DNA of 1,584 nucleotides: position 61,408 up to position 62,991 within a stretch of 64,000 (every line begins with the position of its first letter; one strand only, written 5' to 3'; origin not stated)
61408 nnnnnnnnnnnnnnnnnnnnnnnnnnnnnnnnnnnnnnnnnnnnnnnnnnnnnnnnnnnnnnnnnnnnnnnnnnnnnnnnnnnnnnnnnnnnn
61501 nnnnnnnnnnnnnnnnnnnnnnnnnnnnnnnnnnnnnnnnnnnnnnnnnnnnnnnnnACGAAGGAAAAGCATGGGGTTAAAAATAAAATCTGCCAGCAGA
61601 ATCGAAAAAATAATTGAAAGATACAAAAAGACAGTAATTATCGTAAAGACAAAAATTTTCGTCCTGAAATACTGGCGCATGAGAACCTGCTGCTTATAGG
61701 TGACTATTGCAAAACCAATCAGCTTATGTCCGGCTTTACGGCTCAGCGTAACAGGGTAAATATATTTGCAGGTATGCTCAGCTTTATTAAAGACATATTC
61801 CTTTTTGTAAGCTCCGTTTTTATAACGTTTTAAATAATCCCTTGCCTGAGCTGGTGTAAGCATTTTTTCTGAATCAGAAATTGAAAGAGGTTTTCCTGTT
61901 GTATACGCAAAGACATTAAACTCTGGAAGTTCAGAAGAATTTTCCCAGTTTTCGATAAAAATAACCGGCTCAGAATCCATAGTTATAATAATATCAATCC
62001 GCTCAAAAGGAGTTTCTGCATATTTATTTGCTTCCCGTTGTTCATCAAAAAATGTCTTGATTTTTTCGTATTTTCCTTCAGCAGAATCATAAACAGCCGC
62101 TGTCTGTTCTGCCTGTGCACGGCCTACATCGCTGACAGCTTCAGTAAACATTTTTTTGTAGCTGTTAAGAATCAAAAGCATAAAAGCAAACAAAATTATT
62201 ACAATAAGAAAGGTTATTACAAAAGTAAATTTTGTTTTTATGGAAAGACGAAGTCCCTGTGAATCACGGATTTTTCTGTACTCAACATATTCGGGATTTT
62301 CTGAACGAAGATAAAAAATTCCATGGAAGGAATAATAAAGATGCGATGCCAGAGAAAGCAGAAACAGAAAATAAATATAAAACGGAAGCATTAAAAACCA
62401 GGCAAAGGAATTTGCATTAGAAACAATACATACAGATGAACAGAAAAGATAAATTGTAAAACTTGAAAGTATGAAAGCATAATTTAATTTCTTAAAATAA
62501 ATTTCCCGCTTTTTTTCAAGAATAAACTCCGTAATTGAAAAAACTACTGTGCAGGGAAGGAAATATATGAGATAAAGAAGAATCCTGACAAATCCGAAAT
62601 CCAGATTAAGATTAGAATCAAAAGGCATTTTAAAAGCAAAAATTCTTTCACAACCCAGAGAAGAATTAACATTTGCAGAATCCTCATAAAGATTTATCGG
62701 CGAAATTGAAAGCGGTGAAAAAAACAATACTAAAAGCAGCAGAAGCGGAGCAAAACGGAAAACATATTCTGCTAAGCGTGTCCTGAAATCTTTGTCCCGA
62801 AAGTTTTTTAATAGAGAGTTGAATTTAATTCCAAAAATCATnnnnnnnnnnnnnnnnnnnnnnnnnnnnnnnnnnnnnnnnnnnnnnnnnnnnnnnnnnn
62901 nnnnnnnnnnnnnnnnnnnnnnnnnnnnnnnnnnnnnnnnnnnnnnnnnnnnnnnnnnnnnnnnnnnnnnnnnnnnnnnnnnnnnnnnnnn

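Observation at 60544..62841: Sensor adenylate cyclase translationally coupled inside the APE-like biosynthetic operon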

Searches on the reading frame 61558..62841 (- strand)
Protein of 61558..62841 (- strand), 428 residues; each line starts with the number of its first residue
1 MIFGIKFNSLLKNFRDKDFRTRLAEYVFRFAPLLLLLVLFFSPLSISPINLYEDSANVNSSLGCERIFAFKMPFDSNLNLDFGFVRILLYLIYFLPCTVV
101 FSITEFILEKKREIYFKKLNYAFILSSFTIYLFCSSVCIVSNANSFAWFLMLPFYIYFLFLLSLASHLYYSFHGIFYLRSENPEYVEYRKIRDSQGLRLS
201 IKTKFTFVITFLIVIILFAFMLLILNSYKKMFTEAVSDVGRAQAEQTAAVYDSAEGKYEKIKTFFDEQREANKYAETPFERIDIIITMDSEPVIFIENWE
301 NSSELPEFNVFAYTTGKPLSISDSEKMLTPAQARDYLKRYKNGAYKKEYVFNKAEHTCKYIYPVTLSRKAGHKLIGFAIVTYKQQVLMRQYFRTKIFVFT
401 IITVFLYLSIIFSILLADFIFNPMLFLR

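Call 70: predict_structure(alignment_id=A4)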
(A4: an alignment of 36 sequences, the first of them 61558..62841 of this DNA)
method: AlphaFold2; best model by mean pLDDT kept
length: 428 residues; sequences in the alignment: 36
mean_pLDDT: 89.2   pTM: 0.82
mean pLDDT of the five models: 89.2, 86.8, 85.7, 85.6, 85.3
residues with pLDDT >= 90: 293; 70-90: 100; 50-70: 29; < 50: 6
segments of 3 or more residues with pLDDT < 50: 1-6
pLDDT, mean of each block of 10 residues (from residue 1): 49 75 91 98 94 64 83 90 90 98 96 95 96 95 93 95 95 86 84 77 84 94 94 89 93 89 92 89 94 92 94 92 94 96 93 93 95 96 92 94 90 82 65
secondary structure, 60 per line:
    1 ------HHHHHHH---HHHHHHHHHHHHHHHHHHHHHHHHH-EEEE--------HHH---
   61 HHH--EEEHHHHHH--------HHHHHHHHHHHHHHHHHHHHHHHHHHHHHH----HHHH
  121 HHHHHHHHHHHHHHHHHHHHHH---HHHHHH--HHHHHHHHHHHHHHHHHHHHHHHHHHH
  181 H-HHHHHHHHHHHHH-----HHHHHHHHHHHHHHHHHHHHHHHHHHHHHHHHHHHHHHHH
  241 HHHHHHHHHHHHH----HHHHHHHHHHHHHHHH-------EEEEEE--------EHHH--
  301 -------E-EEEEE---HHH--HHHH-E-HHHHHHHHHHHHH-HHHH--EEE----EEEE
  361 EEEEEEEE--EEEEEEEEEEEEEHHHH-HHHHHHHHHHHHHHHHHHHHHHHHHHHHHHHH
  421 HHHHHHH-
elements in order: H7-13 H17-41 E43-46 E66-68 H69-74 H83-112 H117-142 H146-151 H154-181 H183-195 H201-253 H258-273 E281-286 E310-314 H323-326 H330-342 H344-347 E350-352 E357-368 E371-383 H384-387 H389-427

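Call 72: search_protein_representatives(alignment_id=A4)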
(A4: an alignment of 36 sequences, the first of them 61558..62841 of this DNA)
Query: 36 sequences, 411 profile positions. Proteins with E-value up to 0.001 (for the whole library): 97; up to 1e-10: 75; up to 1e-30: 19. The best 97 are listed.
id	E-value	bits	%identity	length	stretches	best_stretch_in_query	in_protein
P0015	5.7e-170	582.3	-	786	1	7-411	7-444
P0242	4.4e-110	385.0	-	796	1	14-410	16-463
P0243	1.2e-109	383.5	-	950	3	6-290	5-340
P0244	3.4e-97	342.6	-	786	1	16-411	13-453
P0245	4.9e-96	338.8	-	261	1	215-411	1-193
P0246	2.8e-63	230.9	-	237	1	8-214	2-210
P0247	7.5e-60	219.6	-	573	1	269-411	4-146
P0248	2.8e-52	194.6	-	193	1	109-256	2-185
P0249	3.0e-45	171.5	-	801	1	13-411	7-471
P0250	7.4e-41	157.0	-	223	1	15-197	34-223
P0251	1.9e-40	155.7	-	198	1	38-206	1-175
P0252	2.6e-40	155.2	-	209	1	13-173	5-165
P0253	1.3e-38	149.6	-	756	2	17-283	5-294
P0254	7.4e-38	147.1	-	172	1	176-274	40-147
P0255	2.1e-36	142.4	-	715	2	11-288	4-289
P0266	2.8e-27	112.3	-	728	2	12-275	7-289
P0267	4.7e-27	111.5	-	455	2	8-283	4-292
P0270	5.2e-26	108.1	-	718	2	53-266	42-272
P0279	5.9e-23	98.0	-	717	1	19-411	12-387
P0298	1.2e-15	74.0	-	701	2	17-298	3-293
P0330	2.1e-05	40.2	-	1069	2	311-410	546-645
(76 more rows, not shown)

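Call 73: search_protein_families(library=pfam, proteins=[P0243, P0249, P0253, P0255, P0266, P0270, P0279, P0298, P0330, P0267], max_evalue=0.001)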
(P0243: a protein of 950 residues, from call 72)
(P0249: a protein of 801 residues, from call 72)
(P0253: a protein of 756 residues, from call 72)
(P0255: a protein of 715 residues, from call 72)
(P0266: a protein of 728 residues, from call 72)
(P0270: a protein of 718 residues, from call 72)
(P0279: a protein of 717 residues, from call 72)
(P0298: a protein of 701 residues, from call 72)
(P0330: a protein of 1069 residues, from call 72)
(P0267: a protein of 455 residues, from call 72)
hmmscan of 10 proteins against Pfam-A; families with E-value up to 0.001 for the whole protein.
P0243 (950 aa): 1 family
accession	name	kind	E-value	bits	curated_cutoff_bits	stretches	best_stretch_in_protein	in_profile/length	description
PF00211.25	Guanylate_cyc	-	1e-20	74.6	21.9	1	696-866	7-175/183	Adenylate and Guanylate cyclase catalytic domain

P0249 (801 aa): 1 family
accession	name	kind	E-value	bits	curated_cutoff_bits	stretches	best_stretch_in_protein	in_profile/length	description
PF00211.25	Guanylate_cyc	-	4.8e-19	69.1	21.9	1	547-717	7-175/183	Adenylate and Guanylate cyclase catalytic domain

P0253 (756 aa): 1 family
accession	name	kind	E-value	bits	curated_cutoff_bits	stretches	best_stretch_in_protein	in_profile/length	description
PF00211.25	Guanylate_cyc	-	4.7e-21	75.7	21.9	1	501-673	6-176/183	Adenylate and Guanylate cyclase catalytic domain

P0255 (715 aa): 1 family
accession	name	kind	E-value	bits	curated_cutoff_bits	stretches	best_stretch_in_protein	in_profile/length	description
PF00211.25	Guanylate_cyc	-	1.2e-26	93.8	21.9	1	458-636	4-179/183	Adenylate and Guanylate cyclase catalytic domain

P0266 (728 aa): 1 family
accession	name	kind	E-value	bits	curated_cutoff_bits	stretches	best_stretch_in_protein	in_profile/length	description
PF00211.25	Guanylate_cyc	-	3.2e-23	82.7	21.9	1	472-645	5-176/183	Adenylate and Guanylate cyclase catalytic domain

P0270 (718 aa): 1 family
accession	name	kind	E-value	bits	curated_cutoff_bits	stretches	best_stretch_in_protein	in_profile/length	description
PF00211.25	Guanylate_cyc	-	2.5e-18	66.7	21.9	1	464-634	7-175/183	Adenylate and Guanylate cyclase catalytic domain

P0279 (717 aa): 1 family
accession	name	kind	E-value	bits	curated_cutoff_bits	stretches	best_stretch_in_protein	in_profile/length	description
PF00211.25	Guanylate_cyc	-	3.9e-20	72.6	21.9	1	461-634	5-176/183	Adenylate and Guanylate cyclase catalytic domain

P0298 (701 aa): 2 families
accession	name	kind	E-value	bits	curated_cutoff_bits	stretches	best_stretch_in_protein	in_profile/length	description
PF00211.25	Guanylate_cyc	-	2.2e-23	83.2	21.9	1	448-616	7-174/183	Adenylate and Guanylate cyclase catalytic domain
PF05055.17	DUF677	-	0.00017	21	29.1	1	330-447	182-298/336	Protein of unknown function (DUF677)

P0330 (1069 aa): 3 families
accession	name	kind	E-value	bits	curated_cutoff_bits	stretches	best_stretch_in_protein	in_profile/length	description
PF00211.25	Guanylate_cyc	-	7.2e-52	176.1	21.9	1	850-1033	3-182/183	Adenylate and Guanylate cyclase catalytic domain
PF00672.30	HAMP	-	2.3e-11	44.3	25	1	633-684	1-52/53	HAMP domain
PF00989.32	PAS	-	3.6e-05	24.2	22.6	1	710-809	5-113/113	PAS fold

P0267 (455 aa): 0 families

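Call 74: fold_search(model_id=the predicted structure, library=pdb)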
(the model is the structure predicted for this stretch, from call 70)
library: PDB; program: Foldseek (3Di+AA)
matches with E <= 10: 141; with E <= 0.001: 0
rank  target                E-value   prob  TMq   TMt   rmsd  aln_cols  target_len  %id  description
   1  9a5d_A                3.4e-03  1.00  0.36  0.26   5.0       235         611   14  Integrative model of WALK-YYCH by crosslinking MS and deep learning (released 2024-09-18)
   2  7dud_A                3.8e-02  0.95  0.20  0.45   6.4       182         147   14  Crystal Structure of erWalK (released 2022-01-19)
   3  9a69_B                1.4e-01  0.60  0.23  0.16  17.2       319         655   12  Integrative model of MCPB-MCPC by crosslinking MS and deep learning (released 2024-09-18)
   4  2hje                  2.0e-01  0.35  0.16  0.27   9.3       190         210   10  Crystal structure of Vibrio harveyi LuxQ periplasmic domain (released 2006-09-26)
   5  9iuz_A                2.4e-01  0.16  0.12  0.11  21.9       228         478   11  Constitutively active mutant(Y276H) of Arabidopsis phytochrome B(phyB) in complex with phytochrome-interacting factor  (released 2024-10-02)
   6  3cax                  3.6e-01  0.21  0.14  0.16   6.7       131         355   14  Crystal structure of uncharacterized protein PF0695 (released 2008-03-18)
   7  6iov_B                4.0e-01  0.75  0.21  0.36   8.6       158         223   14  The ligand binding domain of Mlp37 with arginine (released 2019-11-06)
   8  6mab                  4.0e-01  0.25  0.16  0.24  12.8       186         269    8  1.7A resolution structure of RsbU from Chlamydia trachomatis (periplasmic domain) (released 2019-09-04)
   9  9mrh_A                4.7e-01  0.75  0.19  0.22   6.5       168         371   14  Fluorescence lifetime-readout citrate sensor (released 2025-11-12)
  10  4ywz_B                4.9e-01  0.69  0.22  0.52   5.6       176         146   14  Crystal structure of the extracellular receptor domain of the essential sensor kinase WalK from Staphylococcus aureus (released 2016-03-30)
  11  9rc2                  4.9e-01  0.44  0.17  0.26   5.8       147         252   12  DvhD, periplasmic domain (released 2026-03-04)
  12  6iov_A                5.8e-01  0.69  0.23  0.40   6.1       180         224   12  The ligand binding domain of Mlp37 with arginine (released 2019-11-06)
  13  4mll_A                6.1e-01  0.11  0.08  0.12  10.3       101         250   13  The 1.4 A structure of the class D beta-lactamase OXA-1 K70D complexed with oxacillin (released 2013-10-09)
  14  3lib_G                6.4e-01  0.30  0.20  0.28   8.6       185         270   10  Crystal Structure of the extracellular domain of the putative histidine kinase mmHK1S-Z3 (released 2010-05-05)
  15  8biy_B                6.8e-01  0.77  0.20  0.57   5.5       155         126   12  Citrate-free extracytoplasmic PAS domain mutant R93A of sensor histidine kinase CitA from Geobacillus thermodenitrific (released 2023-11-15)
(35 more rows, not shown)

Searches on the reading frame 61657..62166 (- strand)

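Call 48: search_protein_families(library=pfam, proteins=[window:61657-62166:-], max_evalue=10)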
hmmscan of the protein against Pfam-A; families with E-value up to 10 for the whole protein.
seq(170 aa): 2 families
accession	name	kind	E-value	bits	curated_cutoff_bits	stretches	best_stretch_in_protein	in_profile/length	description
PF20711.2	DUF6825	-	0.022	15.6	27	1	5-33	24-52/105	Family of unknown function (DUF6825)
PF19150.5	DUF5832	-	0.045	14.5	26.7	1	79-102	23-46/81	Family of unknown function (DUF5832)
